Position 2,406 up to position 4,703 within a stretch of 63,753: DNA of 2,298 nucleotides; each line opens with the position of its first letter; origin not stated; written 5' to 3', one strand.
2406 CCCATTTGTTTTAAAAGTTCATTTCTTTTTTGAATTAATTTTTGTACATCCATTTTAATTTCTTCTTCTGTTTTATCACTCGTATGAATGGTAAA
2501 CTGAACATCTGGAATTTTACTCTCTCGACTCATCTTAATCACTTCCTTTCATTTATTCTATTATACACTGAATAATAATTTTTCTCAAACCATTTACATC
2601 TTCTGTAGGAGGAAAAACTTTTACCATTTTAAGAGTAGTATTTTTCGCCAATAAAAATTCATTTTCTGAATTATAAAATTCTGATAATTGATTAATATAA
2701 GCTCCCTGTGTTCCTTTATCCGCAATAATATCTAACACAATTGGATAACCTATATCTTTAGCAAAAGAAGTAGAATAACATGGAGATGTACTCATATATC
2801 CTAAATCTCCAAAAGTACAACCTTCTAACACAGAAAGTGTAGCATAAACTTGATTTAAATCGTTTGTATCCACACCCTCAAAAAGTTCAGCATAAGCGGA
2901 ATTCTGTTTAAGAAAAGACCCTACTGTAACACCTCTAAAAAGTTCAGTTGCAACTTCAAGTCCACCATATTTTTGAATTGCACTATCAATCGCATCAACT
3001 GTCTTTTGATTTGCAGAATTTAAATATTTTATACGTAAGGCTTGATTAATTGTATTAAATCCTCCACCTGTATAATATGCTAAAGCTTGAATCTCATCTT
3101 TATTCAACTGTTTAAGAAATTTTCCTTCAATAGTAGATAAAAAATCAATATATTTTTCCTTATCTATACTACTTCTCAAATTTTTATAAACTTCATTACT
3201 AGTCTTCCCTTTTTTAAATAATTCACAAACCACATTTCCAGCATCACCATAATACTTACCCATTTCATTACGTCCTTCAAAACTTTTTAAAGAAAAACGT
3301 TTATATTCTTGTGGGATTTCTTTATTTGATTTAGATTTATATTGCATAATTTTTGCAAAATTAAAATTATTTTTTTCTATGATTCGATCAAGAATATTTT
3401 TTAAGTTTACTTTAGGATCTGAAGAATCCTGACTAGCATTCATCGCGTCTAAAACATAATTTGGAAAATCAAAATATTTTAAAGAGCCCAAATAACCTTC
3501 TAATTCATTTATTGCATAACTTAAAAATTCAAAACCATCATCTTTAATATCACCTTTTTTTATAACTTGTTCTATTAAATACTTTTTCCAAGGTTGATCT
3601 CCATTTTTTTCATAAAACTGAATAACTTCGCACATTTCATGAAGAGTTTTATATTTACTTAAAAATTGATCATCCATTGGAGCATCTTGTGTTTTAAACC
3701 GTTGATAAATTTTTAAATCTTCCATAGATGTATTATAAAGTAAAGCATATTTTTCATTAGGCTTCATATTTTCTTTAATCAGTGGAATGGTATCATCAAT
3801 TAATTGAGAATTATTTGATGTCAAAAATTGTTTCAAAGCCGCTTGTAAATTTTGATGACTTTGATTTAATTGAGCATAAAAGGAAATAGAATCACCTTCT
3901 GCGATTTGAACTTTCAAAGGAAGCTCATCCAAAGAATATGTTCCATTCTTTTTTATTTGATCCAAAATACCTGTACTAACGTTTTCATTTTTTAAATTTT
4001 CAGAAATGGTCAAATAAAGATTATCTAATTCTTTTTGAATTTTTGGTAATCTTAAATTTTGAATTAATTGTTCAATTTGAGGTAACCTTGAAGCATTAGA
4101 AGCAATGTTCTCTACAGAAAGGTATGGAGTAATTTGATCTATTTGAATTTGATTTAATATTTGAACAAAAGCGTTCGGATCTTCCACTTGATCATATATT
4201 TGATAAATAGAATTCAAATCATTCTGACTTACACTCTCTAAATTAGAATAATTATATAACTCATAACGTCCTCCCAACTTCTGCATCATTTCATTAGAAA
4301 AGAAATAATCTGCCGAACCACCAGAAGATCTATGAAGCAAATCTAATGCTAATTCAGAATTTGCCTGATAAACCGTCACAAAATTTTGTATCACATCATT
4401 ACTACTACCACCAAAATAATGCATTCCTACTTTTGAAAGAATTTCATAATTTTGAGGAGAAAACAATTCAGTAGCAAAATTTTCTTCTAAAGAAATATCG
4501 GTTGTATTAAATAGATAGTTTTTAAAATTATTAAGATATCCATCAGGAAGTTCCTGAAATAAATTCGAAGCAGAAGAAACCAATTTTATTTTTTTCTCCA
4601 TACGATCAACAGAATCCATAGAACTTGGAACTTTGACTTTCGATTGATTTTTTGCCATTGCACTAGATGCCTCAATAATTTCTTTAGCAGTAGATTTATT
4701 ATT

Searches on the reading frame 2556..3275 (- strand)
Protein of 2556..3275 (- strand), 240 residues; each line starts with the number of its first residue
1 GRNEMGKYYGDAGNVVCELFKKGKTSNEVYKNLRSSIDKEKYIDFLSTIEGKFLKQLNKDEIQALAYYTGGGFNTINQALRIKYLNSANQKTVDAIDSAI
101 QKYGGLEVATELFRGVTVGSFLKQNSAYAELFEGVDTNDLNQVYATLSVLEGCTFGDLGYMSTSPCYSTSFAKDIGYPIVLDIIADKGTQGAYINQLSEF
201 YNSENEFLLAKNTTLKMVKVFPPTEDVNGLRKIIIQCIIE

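Call 9: search_protein_families(library=pfam, proteins=[window:2556-3158:-], max_evalue=10)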
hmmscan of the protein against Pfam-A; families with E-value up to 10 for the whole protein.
seq(201 aa): 1 family
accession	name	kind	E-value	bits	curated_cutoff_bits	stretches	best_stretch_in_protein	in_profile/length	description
PF03496.20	ADPrib_exo_Tox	-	4.6e-25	88.5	23.4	1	13-197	11-190/196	ADP-ribosyltransferase exoenzyme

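Call 10: search_solved_structures(query=window:2556-3158:-, max_evalue=0.01, show_alignments=2)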
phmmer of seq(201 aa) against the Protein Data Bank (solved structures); distinct sequences matched with E-value up to 0.01: 11.
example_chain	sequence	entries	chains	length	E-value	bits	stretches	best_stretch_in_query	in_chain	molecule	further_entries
4fk7_A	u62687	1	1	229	1.4e-06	31.8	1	53-186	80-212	Putative ADP-ribosyltransferase Certhrax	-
4xsg_B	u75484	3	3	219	2.3e-06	31.1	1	17-189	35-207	ADP-ribosyltransferase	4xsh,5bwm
4fxq_A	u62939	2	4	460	4.4e-06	30.2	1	53-186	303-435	Putative ADP-ribosyltransferase Certhrax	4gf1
4tr5_A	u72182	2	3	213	0.0001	25.7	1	16-182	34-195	C3larvin | Toxin-like protein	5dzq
2j3v_A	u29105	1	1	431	0.00018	24.9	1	12-195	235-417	C2 TOXIN COMPONENT I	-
2j3z_A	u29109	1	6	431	0.00018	24.9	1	12-195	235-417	C2 TOXIN COMPONENT I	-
2j3x_A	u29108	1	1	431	0.00028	24.3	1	12-195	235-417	C2 TOXIN COMPONENT I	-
6gn0_E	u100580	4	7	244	0.0011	22.3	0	21-80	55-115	Exoenzyme S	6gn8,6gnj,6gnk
6gnn_C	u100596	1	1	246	0.004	20.5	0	21-77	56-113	Exoenzyme T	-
2gwm_A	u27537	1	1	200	0.0047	20.3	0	21-181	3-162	65 kDa virulence protein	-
2gwl_A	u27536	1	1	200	0.0057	20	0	22-181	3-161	65 kDa virulence protein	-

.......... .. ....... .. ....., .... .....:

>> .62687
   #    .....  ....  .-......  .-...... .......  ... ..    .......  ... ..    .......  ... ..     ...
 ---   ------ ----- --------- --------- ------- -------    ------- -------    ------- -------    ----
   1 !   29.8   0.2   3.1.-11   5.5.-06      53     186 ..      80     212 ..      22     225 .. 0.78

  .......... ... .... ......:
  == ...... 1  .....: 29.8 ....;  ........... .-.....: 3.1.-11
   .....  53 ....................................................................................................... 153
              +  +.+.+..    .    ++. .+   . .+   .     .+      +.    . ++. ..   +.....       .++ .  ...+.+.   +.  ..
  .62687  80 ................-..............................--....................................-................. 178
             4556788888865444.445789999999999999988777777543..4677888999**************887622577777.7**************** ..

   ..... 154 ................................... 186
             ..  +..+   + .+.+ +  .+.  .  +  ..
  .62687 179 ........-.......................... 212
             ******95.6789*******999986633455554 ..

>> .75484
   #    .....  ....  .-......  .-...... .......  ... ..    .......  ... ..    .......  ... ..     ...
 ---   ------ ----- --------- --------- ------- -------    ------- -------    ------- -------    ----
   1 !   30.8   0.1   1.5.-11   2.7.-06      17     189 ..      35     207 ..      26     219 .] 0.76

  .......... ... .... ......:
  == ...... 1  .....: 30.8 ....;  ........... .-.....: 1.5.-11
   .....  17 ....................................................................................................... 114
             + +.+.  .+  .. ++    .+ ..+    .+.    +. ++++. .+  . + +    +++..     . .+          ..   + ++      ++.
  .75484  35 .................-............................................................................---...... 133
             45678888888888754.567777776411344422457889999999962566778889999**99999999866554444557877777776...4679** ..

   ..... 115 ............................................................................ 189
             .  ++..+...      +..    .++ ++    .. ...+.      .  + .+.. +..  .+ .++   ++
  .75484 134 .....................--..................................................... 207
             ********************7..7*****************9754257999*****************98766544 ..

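Call 27: find_homologous_proteins(query=window:2556-3158:-, max_evalue=0.00001)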
Query seq(201 aa) (201 aa): 3 proteins with E <= 0.00001 among 237 candidates.
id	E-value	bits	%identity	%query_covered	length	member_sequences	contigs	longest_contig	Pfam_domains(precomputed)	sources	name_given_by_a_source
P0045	8.5e-63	230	54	97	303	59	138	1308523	PF03496.21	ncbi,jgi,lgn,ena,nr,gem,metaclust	ncbi:bH3531 protein [Clostridium sp. CAG:417]|jgi:hypothetical protein|nr:bH3531 protein [Clostridiu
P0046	1.8e-58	216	53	97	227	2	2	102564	PF03496.21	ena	-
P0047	8.0e-9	54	37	81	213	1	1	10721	PF03496.21,PF01129.25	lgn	-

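Call 28: find_encoding_contigs(protein=P0045, flank=6000, max_places=4)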
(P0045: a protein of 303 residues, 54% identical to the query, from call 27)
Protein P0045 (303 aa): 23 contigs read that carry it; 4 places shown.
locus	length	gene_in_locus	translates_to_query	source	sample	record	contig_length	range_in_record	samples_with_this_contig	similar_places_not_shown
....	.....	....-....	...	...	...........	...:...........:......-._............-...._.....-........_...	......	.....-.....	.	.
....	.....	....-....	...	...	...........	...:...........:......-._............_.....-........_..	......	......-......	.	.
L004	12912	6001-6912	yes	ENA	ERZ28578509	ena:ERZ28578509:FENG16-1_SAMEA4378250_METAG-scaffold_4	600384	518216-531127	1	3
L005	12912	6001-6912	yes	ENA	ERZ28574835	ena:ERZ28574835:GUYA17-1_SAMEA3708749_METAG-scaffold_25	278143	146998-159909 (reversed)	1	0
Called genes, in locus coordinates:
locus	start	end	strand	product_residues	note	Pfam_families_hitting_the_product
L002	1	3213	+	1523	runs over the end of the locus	PF01580:FtsK_SpoIIIE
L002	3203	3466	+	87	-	-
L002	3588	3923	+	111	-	PF13780:DUF4176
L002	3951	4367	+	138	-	PF13780:DUF4176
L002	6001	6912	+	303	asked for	PF03496:ADPrib_exo_Tox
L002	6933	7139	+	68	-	-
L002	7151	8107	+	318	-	PF03747:ADP_ribosyl_GH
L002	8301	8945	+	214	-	-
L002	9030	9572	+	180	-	-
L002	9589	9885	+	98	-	-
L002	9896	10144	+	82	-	-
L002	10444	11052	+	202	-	-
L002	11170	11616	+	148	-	-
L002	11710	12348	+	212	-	PF03006:HlyIII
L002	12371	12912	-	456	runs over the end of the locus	PF00933:Glyco_hydro_3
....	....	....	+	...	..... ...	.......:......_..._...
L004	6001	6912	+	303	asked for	PF03496:ADPrib_exo_Tox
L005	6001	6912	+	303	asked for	PF03496:ADPrib_exo_Tox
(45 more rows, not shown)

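Call 29: find_encoding_contigs(protein=P0046, flank=6000, max_places=2)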
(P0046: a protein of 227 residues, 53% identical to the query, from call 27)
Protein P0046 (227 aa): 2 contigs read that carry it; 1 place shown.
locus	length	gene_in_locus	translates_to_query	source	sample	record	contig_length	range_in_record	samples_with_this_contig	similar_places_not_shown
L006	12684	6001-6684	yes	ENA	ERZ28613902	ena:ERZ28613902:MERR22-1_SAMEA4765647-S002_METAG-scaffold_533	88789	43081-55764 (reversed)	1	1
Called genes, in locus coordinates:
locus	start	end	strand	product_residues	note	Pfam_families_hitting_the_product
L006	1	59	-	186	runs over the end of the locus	PF05067:Mn_catalase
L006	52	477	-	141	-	PF12652:CotJB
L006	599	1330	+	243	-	-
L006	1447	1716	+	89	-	PF06013:WXG100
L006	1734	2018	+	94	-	-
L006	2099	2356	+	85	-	PF13780:DUF4176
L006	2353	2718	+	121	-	-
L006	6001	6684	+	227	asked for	PF03496:ADPrib_exo_Tox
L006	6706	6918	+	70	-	-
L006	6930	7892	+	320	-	PF03747:ADP_ribosyl_GH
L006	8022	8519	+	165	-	PF18955:DUF5698, PF10035:DUF2179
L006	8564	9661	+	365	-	PF01966:HD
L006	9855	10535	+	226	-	PF13240:Zn_Ribbon_1 (weak)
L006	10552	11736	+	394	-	PF13421:Band_7_1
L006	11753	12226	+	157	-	-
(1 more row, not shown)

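Call 93: search_protein_families(library=padloc, proteins=[window:2556-3275:-], max_evalue=0.01)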
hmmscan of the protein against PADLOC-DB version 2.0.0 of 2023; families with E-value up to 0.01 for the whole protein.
window:2556-3275:- (240 aa): 0 families

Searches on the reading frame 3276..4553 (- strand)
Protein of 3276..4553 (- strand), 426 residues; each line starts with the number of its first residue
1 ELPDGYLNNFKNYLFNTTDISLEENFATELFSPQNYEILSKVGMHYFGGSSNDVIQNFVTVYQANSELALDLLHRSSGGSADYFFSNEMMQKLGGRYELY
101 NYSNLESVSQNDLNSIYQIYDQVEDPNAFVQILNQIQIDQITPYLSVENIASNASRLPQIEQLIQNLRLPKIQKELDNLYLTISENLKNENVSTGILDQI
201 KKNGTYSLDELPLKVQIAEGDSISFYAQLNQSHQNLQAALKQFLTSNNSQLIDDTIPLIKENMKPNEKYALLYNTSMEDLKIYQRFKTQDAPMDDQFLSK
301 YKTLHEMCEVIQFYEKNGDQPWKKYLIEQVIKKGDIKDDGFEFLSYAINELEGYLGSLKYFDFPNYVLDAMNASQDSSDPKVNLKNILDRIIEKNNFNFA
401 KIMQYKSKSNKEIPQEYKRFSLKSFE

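Call 74: search_solved_structures(query=window:3276-4553:-, max_evalue=1)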
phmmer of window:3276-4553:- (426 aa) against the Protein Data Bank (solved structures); distinct sequences matched with E-value up to 1: 3.
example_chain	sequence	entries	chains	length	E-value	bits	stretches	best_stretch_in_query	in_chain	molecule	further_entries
6ag5_A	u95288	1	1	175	0.47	12.7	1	156-232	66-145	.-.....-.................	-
7awz_A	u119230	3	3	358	0.47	12.7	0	284-354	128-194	Scone-E | SconeE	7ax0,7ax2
4r3k_A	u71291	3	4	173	0.61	12.3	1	156-231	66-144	Uncharacterized N-acetyltransferase SSO0209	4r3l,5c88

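Call 75: search_protein_families(library=phrogs, proteins=[window:3276-4553:-], max_evalue=0.01)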
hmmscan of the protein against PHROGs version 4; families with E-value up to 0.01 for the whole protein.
window:3276-4553:- (426 aa): 0 families

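Call 93: search_protein_families(library=padloc, proteins=[window:3276-4553:-], max_evalue=0.01)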
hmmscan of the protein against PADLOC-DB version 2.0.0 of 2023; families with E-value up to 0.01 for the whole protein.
window:3276-4553:- (426 aa): 0 families

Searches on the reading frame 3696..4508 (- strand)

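Call 9: search_protein_families(library=pfam, proteins=[window:3696-4508:-], max_evalue=10)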
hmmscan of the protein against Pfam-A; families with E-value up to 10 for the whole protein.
seq(271 aa): 2 families
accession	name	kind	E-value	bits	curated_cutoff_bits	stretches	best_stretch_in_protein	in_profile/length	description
PF10534.14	CRIC_ras_sig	-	0.03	15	22.5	1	83-145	27-87/93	Connector enhancer of kinase suppressor of ras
PF18182.6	mCpol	-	0.13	13.1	26.4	1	156-226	8-78/114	minimal CRISPR polymerase domain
